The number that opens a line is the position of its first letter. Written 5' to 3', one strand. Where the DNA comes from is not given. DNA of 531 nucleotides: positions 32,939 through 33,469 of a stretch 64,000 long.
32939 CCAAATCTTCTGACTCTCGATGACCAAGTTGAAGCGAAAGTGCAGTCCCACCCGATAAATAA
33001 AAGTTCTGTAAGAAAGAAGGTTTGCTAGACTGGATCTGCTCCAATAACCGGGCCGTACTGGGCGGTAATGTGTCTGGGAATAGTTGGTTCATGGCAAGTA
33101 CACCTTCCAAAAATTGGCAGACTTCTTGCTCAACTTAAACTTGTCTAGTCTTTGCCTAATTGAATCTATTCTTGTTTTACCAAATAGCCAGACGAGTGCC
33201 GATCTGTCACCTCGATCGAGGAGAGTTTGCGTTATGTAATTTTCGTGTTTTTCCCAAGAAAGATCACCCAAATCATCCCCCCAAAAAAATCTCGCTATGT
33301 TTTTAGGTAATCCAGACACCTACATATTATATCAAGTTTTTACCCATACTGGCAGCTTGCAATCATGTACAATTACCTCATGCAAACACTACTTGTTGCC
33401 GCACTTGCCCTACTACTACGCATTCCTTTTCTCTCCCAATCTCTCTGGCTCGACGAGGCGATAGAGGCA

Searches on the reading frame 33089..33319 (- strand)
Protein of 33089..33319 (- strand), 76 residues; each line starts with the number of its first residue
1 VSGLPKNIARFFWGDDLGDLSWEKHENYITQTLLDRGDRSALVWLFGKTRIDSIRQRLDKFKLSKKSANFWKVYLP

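Call 3: search_protein_families(library=pfam, proteins=[window:33089-33319:-], max_evalue=1)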
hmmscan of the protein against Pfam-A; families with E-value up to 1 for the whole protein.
window:33089-33319:- (76 aa): 2 families
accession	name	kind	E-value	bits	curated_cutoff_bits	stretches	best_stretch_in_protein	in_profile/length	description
PF21956.1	DUF6922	-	1.5e-05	24.8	27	1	10-46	4-40/52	Family of unknown function (DUF6922)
PF19472.4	DUF6009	-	0.14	12.6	28.6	1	39-65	13-39/127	Family of unknown function (DUF6009)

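Call 4: search_protein_families(library=padloc, proteins=[window:33089-33319:-], max_evalue=1)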
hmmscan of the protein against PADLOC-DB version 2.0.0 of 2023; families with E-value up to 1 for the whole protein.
window:33089-33319:- (76 aa): 0 families

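Call 5: search_protein_families(library=ncbifam, proteins=[window:33089-33319:-], max_evalue=1)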
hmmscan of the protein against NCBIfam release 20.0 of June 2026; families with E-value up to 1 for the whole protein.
window:33089-33319:- (76 aa): 0 families

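Call 6: find_homologous_proteins(query=window:33089-33319:-, max_evalue=0.001)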
Query window:33089-33319:- (76 aa): 5 proteins with E <= 0.001 among 5 candidates.
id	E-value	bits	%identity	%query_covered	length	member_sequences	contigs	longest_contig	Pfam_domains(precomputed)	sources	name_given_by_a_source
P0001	2.1e-45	170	100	100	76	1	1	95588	PF21956.2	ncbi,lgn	ncbi:MAG: hypothetical protein WCL07_00315 [bacterium]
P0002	6.7e-22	95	55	99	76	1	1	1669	PF21956.2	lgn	-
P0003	8.6e-22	94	55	99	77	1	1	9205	PF21956.2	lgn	-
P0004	6.6e-21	92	52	99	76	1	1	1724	PF21956.2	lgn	-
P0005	7.0e-21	92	53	99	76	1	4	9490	PF21956.2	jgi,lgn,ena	-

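Call 12: search_solved_structures(query=window:33089-33319:-, max_evalue=10, show_alignments=2)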
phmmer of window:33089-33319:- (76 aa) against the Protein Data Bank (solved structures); distinct sequences matched with E-value up to 10: 1.
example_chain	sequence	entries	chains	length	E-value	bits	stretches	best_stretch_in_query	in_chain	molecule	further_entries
9vn8_A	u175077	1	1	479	0.66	13.6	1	15-61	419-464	Reticuline oxidase-like protein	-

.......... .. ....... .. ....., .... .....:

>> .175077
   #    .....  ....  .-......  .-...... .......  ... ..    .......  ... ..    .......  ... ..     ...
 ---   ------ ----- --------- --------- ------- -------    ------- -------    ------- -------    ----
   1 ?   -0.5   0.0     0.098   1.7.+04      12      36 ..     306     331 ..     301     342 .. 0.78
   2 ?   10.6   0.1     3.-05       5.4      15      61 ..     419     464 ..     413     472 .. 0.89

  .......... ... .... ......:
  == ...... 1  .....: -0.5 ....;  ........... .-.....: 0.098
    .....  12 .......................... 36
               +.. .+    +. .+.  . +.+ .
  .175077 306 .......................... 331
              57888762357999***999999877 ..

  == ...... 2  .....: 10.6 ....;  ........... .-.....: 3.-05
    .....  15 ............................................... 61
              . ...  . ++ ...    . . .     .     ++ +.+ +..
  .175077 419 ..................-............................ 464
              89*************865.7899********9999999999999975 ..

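Call 14: find_homologous_proteins(query=A1, max_evalue=0.001)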
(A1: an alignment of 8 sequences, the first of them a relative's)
Query A1 (8 sequences) (76 aa, profile of the alignment): 541 proteins with E <= 0.001 among 959 candidates; the best 120 are listed.
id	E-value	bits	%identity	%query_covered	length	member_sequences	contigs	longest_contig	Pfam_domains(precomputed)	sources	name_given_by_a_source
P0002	5.3e-35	137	55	99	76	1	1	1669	PF21956.2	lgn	-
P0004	5.5e-35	137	52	99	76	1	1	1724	PF21956.2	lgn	-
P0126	3.5e-33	131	52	99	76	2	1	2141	PF21956.2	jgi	jgi:hypothetical protein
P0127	3.5e-33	131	53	99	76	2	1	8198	PF21956.2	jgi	jgi:hypothetical protein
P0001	3.9e-33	131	100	100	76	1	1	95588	PF21956.2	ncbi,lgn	ncbi:MAG: hypothetical protein WCL07_00315 [bacterium]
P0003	8.2e-33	130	55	99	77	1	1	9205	PF21956.2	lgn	-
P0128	1.7e-32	129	53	99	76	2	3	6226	PF21956.2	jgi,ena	-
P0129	1.9e-32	129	52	99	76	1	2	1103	PF21956.2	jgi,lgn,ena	-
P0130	3.9e-32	128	49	99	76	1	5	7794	PF21956.2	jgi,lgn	jgi:hypothetical protein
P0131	4.7e-32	128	53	99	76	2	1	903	PF21956.2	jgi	jgi:hypothetical protein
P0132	6.5e-32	127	51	99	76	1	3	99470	PF21956.2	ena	-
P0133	9.2e-32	127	56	96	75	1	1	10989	PF21956.2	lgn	-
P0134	9.2e-32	127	55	100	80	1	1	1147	PF21956.2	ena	-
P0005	1.1e-31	126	53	99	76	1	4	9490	PF21956.2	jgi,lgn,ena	-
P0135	2.4e-31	125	51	99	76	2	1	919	PF21956.2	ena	-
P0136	3.7e-31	125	45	99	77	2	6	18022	PF21956.2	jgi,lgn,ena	-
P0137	3.9e-31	125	55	99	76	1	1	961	PF21956.2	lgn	-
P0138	8.9e-31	123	53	99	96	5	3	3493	PF21956.2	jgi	jgi:hypothetical protein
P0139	1.2e-30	123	55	99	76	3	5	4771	PF21956.2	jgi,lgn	-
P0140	1.6e-30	123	53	99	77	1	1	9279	PF21956.2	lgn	-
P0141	1.6e-30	123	49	99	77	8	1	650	PF21956.2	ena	-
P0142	1.9e-30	122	48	99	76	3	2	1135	PF21956.2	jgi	-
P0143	2.2e-30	122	53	97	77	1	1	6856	PF21956.2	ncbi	-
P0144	2.5e-30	122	53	95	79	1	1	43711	PF21956.2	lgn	-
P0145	2.9e-30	122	48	99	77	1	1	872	PF21956.2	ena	-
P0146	2.9e-30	122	49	99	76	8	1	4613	PF21956.2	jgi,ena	-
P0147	3.7e-30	121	53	99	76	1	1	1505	PF21956.2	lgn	-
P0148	4.2e-30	121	56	95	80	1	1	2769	PF21956.2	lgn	-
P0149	4.6e-30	121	55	99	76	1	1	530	PF21956.2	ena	-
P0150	5.1e-30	121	51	99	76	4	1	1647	PF21956.2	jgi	jgi:hypothetical protein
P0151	6.9e-30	121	47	99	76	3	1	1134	PF21956.2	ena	-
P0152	7.3e-30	121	53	95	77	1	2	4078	PF21956.2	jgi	jgi:hypothetical protein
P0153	9.5e-30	120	60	95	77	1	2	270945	PF21956.2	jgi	-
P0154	1.1e-29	120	52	96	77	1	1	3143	PF21956.2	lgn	-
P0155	1.3e-29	120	49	99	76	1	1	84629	PF21956.2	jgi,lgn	jgi:succinate dehydrogenase flavin-adding protein (antitoxin of CptAB toxin-antitoxin module)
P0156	1.4e-29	120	54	97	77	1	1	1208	PF21956.2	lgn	-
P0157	1.6e-29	119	49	99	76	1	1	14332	PF21956.2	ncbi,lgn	ncbi:MAG: hypothetical protein ABII21_01975 [bacterium]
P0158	1.7e-29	119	47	95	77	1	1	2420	PF21956.2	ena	-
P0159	1.7e-29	119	50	95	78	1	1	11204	PF21956.2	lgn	-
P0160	1.8e-29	119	53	97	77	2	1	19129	PF21956.2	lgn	-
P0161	1.8e-29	119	44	99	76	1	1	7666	PF21956.2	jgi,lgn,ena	-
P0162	2.0e-29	119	53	95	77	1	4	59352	PF21956.2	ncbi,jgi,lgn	-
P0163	2.0e-29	119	48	99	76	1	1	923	PF21956.2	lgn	-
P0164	2.0e-29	119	50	95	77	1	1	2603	PF21956.2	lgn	-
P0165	2.0e-29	119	47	99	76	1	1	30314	PF21956.2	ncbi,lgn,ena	-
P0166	2.1e-29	119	49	95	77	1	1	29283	PF21956.2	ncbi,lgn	ncbi:MAG: hypothetical protein WDZ94_03145 [Patescibacteria group bacterium]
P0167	2.3e-29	119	56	95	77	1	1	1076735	PF21956.2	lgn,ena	-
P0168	2.4e-29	119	44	99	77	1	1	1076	PF21956.2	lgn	-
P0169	2.5e-29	119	51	97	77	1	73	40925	PF21956.2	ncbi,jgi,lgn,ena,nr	ncbi:MAG: hypothetical protein COZ34_02290 [Candidatus Pacebacteria bacterium CG_4_10_14_3_um_filter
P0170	2.6e-29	119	53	99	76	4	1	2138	PF21956.2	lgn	-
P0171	2.7e-29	119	45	99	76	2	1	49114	PF21956.2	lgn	-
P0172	2.9e-29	119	50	97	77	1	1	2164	PF21956.2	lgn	-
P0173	3.0e-29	119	52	99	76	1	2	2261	PF21956.2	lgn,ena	-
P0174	3.1e-29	118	53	99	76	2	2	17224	PF21956.2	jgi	-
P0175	3.1e-29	118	57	95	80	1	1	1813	PF21956.2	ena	-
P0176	3.2e-29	118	54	95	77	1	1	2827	PF21956.2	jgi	jgi:hypothetical protein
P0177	3.5e-29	118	53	96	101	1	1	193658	PF21956.2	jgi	jgi:hypothetical protein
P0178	3.6e-29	118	53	97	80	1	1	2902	PF21956.2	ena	-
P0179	3.6e-29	118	47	95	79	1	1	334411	PF21956.2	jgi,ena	jgi:hypothetical protein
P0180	3.7e-29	118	49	96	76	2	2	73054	PF21956.2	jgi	jgi:hypothetical protein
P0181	3.7e-29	118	49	95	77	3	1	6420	PF21956.2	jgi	jgi:hypothetical protein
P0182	4.3e-29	118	52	99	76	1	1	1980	PF21956.2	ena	-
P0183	4.3e-29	118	53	99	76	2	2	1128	PF21956.2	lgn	-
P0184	4.5e-29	118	53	95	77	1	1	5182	PF21956.2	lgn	-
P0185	4.5e-29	118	53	95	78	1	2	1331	PF21956.2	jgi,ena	-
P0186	4.6e-29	118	45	99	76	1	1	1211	PF21956.2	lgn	-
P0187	4.7e-29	118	53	97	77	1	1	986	PF21956.2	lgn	-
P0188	4.8e-29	118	57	95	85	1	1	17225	PF21956.2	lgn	-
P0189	4.9e-29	118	48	99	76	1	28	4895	PF21956.2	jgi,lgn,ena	-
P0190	4.9e-29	118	47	99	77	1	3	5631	PF21956.2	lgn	-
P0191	5.6e-29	118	50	95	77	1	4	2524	PF21956.2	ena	-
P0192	6.0e-29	118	53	99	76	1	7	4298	PF21956.2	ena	-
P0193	6.1e-29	118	50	95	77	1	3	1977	PF21956.2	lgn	-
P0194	6.8e-29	117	49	99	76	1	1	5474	PF21956.2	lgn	-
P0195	7.2e-29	117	49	100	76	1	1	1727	PF21956.2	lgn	-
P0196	8.2e-29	117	50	97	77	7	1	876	PF21956.2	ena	-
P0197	8.7e-29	117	47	97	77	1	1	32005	PF21956.2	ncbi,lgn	-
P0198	8.9e-29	117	47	96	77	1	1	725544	PF21956.2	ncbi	-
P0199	9.0e-29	117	51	99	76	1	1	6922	PF21956.2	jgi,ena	-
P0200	1.1e-28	117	51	99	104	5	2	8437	PF21956.2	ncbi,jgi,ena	-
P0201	1.2e-28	117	51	99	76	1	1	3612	PF21956.2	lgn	-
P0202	1.3e-28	117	49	99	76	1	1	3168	PF21956.2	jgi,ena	-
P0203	1.4e-28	116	54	97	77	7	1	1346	PF21956.2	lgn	-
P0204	1.5e-28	116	50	100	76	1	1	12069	PF21956.2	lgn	-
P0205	1.7e-28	116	57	99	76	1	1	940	PF21956.2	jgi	jgi:hypothetical protein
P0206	1.7e-28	116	51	97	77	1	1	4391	PF21956.2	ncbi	ncbi:MAG: hypothetical protein ABID04_00635 [Patescibacteria group bacterium]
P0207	1.8e-28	116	52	96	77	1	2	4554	PF21956.2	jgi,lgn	-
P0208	1.8e-28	116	49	95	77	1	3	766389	PF21956.2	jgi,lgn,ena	-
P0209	1.8e-28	116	45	93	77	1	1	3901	PF21956.2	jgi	jgi:hypothetical protein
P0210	1.9e-28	116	53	99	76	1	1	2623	PF21956.2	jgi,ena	-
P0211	1.9e-28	116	49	97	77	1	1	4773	PF21956.2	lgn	-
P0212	2.0e-28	116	49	99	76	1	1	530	PF21956.2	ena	-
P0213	2.1e-28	116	52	99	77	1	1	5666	PF21956.2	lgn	-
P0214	2.1e-28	116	47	95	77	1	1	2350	PF21956.2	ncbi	-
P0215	2.1e-28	116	46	97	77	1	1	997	PF21956.2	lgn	-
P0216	2.1e-28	116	51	95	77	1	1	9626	PF21956.2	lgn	-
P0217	2.2e-28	116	48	99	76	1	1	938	PF21956.2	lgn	-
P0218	2.2e-28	116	46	95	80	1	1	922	PF21956.2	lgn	-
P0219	2.2e-28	116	46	95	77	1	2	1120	PF21956.2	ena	-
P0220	2.3e-28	116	52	99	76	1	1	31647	PF21956.2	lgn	-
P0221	2.4e-28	116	54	95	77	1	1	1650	PF21956.2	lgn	-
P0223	2.5e-28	116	47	100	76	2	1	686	PF21956.2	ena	-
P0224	2.7e-28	115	48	99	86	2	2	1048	PF21956.2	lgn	-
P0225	2.7e-28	115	49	95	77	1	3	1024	PF21956.2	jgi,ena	-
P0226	2.9e-28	115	57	95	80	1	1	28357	PF21956.2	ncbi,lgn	-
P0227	3.0e-28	115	57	95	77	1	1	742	PF21956.2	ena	-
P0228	3.3e-28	115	51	99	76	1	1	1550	PF21956.2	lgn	-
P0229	3.3e-28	115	54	95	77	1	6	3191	PF21956.2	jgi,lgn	-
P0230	3.3e-28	115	49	96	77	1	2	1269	PF21956.2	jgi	jgi:hypothetical protein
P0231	3.4e-28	115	48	96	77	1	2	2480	PF21956.2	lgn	-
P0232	3.5e-28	115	47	95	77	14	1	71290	PF21956.2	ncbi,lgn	-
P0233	3.7e-28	115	53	99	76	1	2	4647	PF21956.2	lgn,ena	-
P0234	3.7e-28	115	47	95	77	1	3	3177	PF21956.2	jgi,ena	jgi:hypothetical protein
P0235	3.7e-28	115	54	95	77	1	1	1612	PF21956.2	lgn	-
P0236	3.8e-28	115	49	97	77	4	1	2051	PF21956.2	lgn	-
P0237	3.8e-28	115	47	99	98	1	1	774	PF21956.2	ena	-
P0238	3.8e-28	115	47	97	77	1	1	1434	PF21956.2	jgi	jgi:hypothetical protein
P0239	3.9e-28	115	49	97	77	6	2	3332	PF21956.2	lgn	-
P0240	4.2e-28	115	51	95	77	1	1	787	PF21956.2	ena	-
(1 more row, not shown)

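Call 22: predict_structure(alignment_id=A2)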
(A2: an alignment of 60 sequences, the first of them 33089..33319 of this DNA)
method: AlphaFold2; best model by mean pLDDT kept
length: 76 residues; sequences in the alignment: 60
mean_pLDDT: 89.6   pTM: 0.77
mean pLDDT of the five models: 89.6, 89.1, 88.9, 87.2, 85.7
residues with pLDDT >= 90: 52; 70-90: 21; 50-70: 3; < 50: 0
segments of 3 or more residues with pLDDT < 50: none
pLDDT, mean of each block of 10 residues (from residue 1): 81 85 92 95 93 90 93 86
secondary structure, 60 per line:
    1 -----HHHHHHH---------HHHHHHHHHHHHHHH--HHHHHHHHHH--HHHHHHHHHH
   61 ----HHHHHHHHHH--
elements in order: H6-12 H22-36 H39-48 H51-60 H65-74

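Call 24: search_protein_representatives(alignment_id=A2)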
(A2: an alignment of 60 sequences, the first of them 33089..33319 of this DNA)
Query: 60 sequences, 77 profile positions. Proteins with E-value up to 0.001 (for the whole library): 944; up to 1e-10: 121; up to 1e-30: 2. The best 150 are listed.
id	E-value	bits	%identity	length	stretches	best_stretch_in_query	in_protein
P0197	2.1e-33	130.2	-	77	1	1-77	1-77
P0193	3.0e-32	126.5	-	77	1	1-77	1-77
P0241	3.1e-29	116.8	-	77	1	1-77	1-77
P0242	3.2e-29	116.8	-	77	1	1-77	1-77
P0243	4.4e-28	113.1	-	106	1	2-77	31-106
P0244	2.8e-27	110.5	-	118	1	4-76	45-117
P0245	7.1e-27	109.3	-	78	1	3-76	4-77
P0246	9.7e-27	108.8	-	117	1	1-76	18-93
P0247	2.1e-26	107.7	-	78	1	4-77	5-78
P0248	3.4e-26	107.1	-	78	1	3-76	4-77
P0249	4.0e-25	103.7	-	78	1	3-76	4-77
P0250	2.2e-24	101.3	-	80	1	2-76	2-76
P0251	1.6e-23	98.5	-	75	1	5-77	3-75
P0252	2.0e-23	98.2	-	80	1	2-75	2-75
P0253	2.7e-23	97.8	-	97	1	2-77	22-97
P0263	2.5e-17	78.7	-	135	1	5-57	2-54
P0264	6.0e-17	77.4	-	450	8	47-73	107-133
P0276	1.9e-14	69.4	-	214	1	2-74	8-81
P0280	4.0e-14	68.4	-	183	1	2-75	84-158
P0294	3.5e-13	65.4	-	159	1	4-76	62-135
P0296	7.2e-13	64.4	-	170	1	5-76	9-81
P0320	1.1e-11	60.6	-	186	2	10-74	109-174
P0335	2.5e-11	59.5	-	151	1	2-73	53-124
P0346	5.0e-11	58.5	-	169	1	3-76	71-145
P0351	5.7e-11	58.3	-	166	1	8-76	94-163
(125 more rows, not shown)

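Call 25: search_protein_families(library=pfam, proteins=[P0276, P0280, P0296, P0346, P0351, P0320, P0294, P0335, P0264, P0263], max_evalue=0.01)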
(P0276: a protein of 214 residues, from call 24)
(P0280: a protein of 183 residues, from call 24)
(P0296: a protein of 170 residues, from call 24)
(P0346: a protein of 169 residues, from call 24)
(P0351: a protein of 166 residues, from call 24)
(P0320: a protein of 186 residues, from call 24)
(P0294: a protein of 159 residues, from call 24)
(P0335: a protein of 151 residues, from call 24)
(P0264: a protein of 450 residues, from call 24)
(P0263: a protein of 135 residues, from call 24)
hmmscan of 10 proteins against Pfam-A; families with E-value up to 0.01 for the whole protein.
P0276 (214 aa): 1 family
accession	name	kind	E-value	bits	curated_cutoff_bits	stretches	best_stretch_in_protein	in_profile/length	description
PF21956.1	DUF6922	-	2.9e-13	49.5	27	1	17-65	4-52/52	Family of unknown function (DUF6922)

P0280 (183 aa): 3 families
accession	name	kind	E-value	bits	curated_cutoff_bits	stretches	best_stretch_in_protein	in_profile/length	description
PF21956.1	DUF6922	-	2.5e-15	56.1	27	1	90-141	1-52/52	Family of unknown function (DUF6922)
PF08279.18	HTH_11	-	0.00085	19.6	25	1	13-70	1-54/55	HTH domain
PF08220.18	HTH_DeoR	-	0.0016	18.6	21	1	13-64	1-47/57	DeoR-like helix-turn-helix domain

P0296 (170 aa): 1 family
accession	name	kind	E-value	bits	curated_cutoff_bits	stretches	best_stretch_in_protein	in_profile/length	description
PF21956.1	DUF6922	-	6.9e-14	51.5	27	1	14-62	3-51/52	Family of unknown function (DUF6922)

P0346 (169 aa): 4 families
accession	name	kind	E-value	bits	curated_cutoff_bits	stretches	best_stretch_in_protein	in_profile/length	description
PF12728.13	HTH_17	-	2.5e-16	60.1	27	1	6-54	1-49/51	Helix-turn-helix domain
PF21956.1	DUF6922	-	2.1e-10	40.4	27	1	79-127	4-52/52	Family of unknown function (DUF6922)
PF13384.12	HTH_23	-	0.0065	16.7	24.6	0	4-29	15-40/50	Homeodomain-like domain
PF13338.12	AbiEi_4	-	0.0098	16.4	25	0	3-32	10-38/49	Transcriptional regulator, AbiEi antitoxin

P0351 (166 aa): 1 family
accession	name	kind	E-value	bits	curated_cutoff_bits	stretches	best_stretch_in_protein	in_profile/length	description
PF21956.1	DUF6922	-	2.2e-14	53.1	27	1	97-145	4-52/52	Family of unknown function (DUF6922)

P0320 (186 aa): 1 family
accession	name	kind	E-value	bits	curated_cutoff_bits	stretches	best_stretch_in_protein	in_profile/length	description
PF21956.1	DUF6922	-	5.3e-19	67.9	27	2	110-158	4-52/52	Family of unknown function (DUF6922)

P0294 (159 aa): 1 family
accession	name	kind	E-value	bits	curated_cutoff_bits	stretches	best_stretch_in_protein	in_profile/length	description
PF21956.1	DUF6922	-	1.1e-16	60.5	27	1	69-117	4-52/52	Family of unknown function (DUF6922)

P0335 (151 aa): 1 family
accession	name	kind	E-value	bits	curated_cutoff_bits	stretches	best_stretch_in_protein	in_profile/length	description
PF21956.1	DUF6922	-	8.1e-13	48.1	27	1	59-110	1-52/52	Family of unknown function (DUF6922)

P0264 (450 aa): 7 families
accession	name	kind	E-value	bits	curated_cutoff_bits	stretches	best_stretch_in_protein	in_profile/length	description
PF10780.14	MRP_L53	-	1e-08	35.5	25.3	0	19-30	7-18/53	39S ribosomal protein L53/MRP-L53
PF05410.19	Peptidase_C31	-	5.4e-08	33.3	25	0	185-222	31-68/105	Porcine arterivirus-type cysteine proteinase alpha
PF20304.3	Sp-CxC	-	9.7e-08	32.4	27.5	0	185-213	21-52/63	Small protein from certain CxC ATPase-based DNA modification systems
PF24704.1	DUF7667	-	7.8e-06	26.4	27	0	120-145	16-41/76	Family of unknown function (DUF7667)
PF24136.1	DUF7403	-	0.00013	22.4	27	0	18-90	29-99/106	Domain of unknown function (DUF7403)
PF07631.16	PSD4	-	0.00077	20.4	23.3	0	6-88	38-113/128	Protein of unknown function (DUF1592)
PF09337.16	zf-H2C2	-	0.007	17.1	25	0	144-155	7-18/39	H2C2 zinc finger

P0263 (135 aa): 1 family
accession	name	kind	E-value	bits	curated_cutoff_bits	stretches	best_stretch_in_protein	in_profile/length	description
PF21956.1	DUF6922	-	3.1e-06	27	27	1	7-44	3-40/52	Family of unknown function (DUF6922)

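Call 27: find_related_loci(query=A2, collection=genome_contigs, flank=3000)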
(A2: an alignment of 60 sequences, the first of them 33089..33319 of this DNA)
Query A2 (76 aa) in genome_contigs; peptide patterns used: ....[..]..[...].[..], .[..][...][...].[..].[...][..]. (x = any residue, [..] = any of these).
122 stretches matched a pattern; 67 encode a relative of the query (tblastn E <= 1e-3); 67 distinct loci.
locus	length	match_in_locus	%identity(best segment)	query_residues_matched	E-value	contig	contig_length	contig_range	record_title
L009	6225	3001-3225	53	1-75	9e-27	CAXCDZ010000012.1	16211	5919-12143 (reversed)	MAG TPA_asm: uncultured bacterium isolate SRR3724533_concoct_107 genome assembly, contig: ERZ4200974.2239, whole genome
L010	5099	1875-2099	51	1-75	2e-26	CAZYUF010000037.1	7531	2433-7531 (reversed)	MAG TPA_asm: uncultured Pseudomonadales bacterium isolate SRP118108_co4_340 genome assembly, contig: NODE_10630_length_7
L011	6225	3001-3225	55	1-75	4e-26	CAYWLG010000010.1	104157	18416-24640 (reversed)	MAG TPA_asm: uncultured Anaerolinea sp. isolate binchicken_co190_333 genome assembly, contig: NODE_430_length_104157_cov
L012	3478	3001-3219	59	4-76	5e-26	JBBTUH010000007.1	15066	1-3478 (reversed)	MAG: Patescibacteria group bacterium isolate H41-bin250_1 H41_bin250_1_000000000007, whole genome shotgun sequence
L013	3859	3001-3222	51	2-75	1e-25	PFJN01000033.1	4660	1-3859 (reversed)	MAG: Candidatus Pacebacteria bacterium CG_4_10_14_3_um_filter_34_15 CG_4_10_14_3_um_filter_scaffold_16382_c, whole genom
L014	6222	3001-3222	53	2-75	5e-25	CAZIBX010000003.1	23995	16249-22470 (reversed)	MAG TPA_asm: uncultured Pseudomonadales bacterium isolate binchicken_co118_362 genome assembly, contig: NODE_2056_length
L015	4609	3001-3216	54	4-75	7e-25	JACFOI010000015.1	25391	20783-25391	MAG: Patescibacteria group bacterium isolate BROCD046 NODE_1523_length_25391_cov_8.299179, whole genome shotgun sequence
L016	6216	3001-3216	53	4-75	2e-24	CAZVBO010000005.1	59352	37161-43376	MAG TPA_asm: uncultured Pseudomonadales bacterium isolate SRP304446_co1_134 genome assembly, contig: NODE_312_length_593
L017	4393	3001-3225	48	1-75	3e-24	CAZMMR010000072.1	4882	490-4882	MAG TPA_asm: uncultured Pseudomonadales bacterium isolate SRP141376_co2_351 genome assembly, contig: NODE_27839_length_4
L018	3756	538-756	53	4-76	4e-24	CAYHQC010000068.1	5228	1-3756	MAG TPA_asm: uncultured Gammaproteobacteria bacterium isolate ERP119705_co15_352 genome assembly, contig: NODE_21246_len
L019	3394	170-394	49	1-75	8e-24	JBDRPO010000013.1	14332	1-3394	MAG: bacterium isolate MEGAHIT-group-2.121 k141_437914, whole genome shotgun sequence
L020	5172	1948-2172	53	1-75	8e-24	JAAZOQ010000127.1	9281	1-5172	MAG: Anaerolineaceae bacterium isolate AS27yjCOA_78 38051_AS27, whole genome shotgun sequence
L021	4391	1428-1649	51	2-75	2e-23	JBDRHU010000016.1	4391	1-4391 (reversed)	MAG: Patescibacteria group bacterium isolate MEGAHIT-group-1.55 k141_10678058, whole genome shotgun sequence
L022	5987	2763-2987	51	1-75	4e-23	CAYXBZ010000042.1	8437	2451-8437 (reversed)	MAG TPA_asm: uncultured Pseudomonadales bacterium isolate SRP241326_co2_10 genome assembly, contig: NODE_10349_length_84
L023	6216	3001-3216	53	4-75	5e-23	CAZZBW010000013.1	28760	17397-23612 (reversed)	MAG TPA_asm: uncultured Pseudomonadales bacterium isolate SRP192927_co7_727 genome assembly, contig: NODE_2654_length_28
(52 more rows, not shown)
